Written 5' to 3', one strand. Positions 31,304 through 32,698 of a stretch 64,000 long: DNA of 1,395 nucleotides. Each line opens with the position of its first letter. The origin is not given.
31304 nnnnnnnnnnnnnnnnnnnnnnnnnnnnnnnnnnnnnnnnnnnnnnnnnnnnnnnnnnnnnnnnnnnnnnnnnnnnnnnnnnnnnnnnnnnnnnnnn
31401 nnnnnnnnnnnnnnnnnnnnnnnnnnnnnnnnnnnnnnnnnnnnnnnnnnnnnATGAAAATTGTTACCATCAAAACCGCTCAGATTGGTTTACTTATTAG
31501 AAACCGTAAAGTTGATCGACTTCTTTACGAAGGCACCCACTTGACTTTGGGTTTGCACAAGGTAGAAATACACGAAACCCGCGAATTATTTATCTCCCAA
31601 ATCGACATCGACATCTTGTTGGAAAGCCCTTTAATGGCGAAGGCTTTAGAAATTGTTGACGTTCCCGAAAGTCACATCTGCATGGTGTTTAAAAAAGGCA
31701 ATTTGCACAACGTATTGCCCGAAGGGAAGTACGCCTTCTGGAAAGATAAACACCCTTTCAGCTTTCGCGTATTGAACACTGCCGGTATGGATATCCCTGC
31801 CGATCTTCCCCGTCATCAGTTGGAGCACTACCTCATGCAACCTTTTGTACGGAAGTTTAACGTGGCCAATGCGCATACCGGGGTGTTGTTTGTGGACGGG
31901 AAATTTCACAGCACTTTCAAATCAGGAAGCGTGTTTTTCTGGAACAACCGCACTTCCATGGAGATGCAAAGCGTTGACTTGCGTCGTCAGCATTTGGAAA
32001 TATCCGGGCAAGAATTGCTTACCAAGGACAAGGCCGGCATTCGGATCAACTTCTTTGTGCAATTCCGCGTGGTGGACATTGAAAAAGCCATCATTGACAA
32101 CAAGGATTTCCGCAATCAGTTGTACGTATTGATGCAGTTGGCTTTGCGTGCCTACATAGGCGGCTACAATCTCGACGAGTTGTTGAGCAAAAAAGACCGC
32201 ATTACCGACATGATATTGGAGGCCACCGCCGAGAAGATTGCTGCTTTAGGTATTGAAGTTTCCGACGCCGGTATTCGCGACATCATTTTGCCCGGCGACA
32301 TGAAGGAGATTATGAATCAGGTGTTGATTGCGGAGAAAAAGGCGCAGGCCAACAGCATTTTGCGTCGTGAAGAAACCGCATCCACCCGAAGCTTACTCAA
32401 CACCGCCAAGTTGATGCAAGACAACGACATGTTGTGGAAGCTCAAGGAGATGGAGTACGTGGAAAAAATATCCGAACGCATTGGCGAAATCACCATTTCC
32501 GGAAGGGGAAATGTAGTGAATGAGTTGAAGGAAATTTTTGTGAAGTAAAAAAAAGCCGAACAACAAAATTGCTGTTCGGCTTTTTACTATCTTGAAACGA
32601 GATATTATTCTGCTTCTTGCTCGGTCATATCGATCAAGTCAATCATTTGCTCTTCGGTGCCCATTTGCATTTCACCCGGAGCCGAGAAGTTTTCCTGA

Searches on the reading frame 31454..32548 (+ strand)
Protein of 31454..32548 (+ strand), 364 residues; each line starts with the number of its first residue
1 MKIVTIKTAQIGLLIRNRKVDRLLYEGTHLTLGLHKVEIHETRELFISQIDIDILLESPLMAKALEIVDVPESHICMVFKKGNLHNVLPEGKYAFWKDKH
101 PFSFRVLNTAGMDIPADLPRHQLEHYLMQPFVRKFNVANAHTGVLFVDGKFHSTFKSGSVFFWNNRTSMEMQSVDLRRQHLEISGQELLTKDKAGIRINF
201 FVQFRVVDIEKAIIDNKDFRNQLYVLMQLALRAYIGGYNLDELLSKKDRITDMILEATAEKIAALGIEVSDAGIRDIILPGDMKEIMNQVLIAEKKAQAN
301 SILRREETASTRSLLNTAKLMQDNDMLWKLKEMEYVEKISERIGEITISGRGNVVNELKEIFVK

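Call 15: search_protein_families(library=pfam, proteins=[window:31454-32548:+])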
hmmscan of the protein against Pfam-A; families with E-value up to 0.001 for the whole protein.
window:31454-32548:+ (364 aa): 1 family
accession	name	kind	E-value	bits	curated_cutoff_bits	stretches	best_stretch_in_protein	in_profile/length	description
PF01145.31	Band_7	-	7.6e-29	101.4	23.6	1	137-306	3-174/176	SPFH domain / Band 7 family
